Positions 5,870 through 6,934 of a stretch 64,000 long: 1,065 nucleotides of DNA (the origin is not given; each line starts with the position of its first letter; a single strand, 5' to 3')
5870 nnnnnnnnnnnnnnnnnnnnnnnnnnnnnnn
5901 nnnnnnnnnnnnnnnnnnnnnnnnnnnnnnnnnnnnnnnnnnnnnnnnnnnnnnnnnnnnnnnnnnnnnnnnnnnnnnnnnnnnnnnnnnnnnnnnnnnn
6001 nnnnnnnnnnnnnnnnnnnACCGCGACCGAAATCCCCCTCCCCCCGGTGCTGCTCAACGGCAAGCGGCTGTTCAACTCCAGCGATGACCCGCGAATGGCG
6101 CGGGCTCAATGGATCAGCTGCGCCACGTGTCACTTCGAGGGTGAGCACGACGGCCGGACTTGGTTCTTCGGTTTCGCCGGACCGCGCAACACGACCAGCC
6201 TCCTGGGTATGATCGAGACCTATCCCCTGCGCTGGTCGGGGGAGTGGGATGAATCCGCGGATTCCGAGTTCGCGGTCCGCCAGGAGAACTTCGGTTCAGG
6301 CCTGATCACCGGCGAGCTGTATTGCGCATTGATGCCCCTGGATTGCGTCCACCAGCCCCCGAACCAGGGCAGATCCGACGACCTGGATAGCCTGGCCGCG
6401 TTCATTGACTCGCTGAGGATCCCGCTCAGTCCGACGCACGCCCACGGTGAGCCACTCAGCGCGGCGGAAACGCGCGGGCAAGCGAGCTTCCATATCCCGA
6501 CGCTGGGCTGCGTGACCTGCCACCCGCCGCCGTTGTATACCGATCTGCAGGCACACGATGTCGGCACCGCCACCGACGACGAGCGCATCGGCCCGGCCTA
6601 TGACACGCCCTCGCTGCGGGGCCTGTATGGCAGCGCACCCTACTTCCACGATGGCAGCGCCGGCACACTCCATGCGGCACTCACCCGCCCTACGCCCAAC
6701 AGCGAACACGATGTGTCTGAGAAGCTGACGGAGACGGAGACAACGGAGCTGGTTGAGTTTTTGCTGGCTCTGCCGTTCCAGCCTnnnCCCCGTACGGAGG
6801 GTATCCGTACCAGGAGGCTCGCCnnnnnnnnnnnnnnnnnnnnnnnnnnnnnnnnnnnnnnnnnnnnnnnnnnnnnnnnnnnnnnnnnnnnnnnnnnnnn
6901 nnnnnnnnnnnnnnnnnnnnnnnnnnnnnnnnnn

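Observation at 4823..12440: Three-gene secreted redox module: YVTN beta-propeller-CCP/MauG fusion, a 1330-aa non-heme giant and a CarboxypepD_reg-multiheme cytochrome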

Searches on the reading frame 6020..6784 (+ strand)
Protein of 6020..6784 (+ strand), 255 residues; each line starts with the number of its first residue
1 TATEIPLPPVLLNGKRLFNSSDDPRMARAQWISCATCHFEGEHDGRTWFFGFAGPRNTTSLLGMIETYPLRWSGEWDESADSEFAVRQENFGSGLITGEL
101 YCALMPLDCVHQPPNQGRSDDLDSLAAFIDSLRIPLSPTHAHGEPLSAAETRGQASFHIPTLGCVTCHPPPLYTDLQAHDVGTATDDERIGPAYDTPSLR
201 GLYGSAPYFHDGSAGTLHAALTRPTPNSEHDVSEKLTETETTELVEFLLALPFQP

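Call 39: search_solved_structures(query=window:6020-6784:+, max_evalue=0.001, show_alignments=4)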
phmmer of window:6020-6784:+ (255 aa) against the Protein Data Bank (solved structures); distinct sequences matched with E-value up to 0.001: 12.
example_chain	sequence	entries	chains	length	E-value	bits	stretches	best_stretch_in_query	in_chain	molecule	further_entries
5c2v_C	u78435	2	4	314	2.6e-16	63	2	32-184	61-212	HYDRAZINE SYNTHASE GAMMA SUBUNIT | Hypothetical (Di heme) protein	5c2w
3o5c_A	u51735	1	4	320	1e-09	41.4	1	8-251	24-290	Cytochrome c551 peroxidase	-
9qdt_A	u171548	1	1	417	1e-05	28.3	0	175-251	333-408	Probable cytochrome c peroxidase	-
1iqc_A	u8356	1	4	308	1.3e-05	28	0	23-250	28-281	di-heme peroxidase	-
2c1u_A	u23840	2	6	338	2.4e-05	27.1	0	14-81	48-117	DI-HAEM CYTOCHROME C PEROXIDASE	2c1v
4aal_A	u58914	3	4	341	2.8e-05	26.9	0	17-169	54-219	CYTOCHROME C551 PEROXIDASE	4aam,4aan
4aao_A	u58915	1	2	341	3e-05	26.8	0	17-81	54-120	CYTOCHROME C551 PEROXIDASE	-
1zzh_A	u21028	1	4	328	0.00018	24.3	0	23-77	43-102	cytochrome c peroxidase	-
3hq6_A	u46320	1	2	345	0.00019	24.2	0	14-81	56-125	Cytochrome c551 peroxidase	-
3hq8_A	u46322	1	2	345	0.00021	24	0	14-80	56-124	Cytochrome c551 peroxidase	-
3hq9_A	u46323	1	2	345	0.00021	24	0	14-80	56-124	Cytochrome c551 peroxidase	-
6e1c_A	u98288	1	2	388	0.00028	23.6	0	189-220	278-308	Di-heme enzyme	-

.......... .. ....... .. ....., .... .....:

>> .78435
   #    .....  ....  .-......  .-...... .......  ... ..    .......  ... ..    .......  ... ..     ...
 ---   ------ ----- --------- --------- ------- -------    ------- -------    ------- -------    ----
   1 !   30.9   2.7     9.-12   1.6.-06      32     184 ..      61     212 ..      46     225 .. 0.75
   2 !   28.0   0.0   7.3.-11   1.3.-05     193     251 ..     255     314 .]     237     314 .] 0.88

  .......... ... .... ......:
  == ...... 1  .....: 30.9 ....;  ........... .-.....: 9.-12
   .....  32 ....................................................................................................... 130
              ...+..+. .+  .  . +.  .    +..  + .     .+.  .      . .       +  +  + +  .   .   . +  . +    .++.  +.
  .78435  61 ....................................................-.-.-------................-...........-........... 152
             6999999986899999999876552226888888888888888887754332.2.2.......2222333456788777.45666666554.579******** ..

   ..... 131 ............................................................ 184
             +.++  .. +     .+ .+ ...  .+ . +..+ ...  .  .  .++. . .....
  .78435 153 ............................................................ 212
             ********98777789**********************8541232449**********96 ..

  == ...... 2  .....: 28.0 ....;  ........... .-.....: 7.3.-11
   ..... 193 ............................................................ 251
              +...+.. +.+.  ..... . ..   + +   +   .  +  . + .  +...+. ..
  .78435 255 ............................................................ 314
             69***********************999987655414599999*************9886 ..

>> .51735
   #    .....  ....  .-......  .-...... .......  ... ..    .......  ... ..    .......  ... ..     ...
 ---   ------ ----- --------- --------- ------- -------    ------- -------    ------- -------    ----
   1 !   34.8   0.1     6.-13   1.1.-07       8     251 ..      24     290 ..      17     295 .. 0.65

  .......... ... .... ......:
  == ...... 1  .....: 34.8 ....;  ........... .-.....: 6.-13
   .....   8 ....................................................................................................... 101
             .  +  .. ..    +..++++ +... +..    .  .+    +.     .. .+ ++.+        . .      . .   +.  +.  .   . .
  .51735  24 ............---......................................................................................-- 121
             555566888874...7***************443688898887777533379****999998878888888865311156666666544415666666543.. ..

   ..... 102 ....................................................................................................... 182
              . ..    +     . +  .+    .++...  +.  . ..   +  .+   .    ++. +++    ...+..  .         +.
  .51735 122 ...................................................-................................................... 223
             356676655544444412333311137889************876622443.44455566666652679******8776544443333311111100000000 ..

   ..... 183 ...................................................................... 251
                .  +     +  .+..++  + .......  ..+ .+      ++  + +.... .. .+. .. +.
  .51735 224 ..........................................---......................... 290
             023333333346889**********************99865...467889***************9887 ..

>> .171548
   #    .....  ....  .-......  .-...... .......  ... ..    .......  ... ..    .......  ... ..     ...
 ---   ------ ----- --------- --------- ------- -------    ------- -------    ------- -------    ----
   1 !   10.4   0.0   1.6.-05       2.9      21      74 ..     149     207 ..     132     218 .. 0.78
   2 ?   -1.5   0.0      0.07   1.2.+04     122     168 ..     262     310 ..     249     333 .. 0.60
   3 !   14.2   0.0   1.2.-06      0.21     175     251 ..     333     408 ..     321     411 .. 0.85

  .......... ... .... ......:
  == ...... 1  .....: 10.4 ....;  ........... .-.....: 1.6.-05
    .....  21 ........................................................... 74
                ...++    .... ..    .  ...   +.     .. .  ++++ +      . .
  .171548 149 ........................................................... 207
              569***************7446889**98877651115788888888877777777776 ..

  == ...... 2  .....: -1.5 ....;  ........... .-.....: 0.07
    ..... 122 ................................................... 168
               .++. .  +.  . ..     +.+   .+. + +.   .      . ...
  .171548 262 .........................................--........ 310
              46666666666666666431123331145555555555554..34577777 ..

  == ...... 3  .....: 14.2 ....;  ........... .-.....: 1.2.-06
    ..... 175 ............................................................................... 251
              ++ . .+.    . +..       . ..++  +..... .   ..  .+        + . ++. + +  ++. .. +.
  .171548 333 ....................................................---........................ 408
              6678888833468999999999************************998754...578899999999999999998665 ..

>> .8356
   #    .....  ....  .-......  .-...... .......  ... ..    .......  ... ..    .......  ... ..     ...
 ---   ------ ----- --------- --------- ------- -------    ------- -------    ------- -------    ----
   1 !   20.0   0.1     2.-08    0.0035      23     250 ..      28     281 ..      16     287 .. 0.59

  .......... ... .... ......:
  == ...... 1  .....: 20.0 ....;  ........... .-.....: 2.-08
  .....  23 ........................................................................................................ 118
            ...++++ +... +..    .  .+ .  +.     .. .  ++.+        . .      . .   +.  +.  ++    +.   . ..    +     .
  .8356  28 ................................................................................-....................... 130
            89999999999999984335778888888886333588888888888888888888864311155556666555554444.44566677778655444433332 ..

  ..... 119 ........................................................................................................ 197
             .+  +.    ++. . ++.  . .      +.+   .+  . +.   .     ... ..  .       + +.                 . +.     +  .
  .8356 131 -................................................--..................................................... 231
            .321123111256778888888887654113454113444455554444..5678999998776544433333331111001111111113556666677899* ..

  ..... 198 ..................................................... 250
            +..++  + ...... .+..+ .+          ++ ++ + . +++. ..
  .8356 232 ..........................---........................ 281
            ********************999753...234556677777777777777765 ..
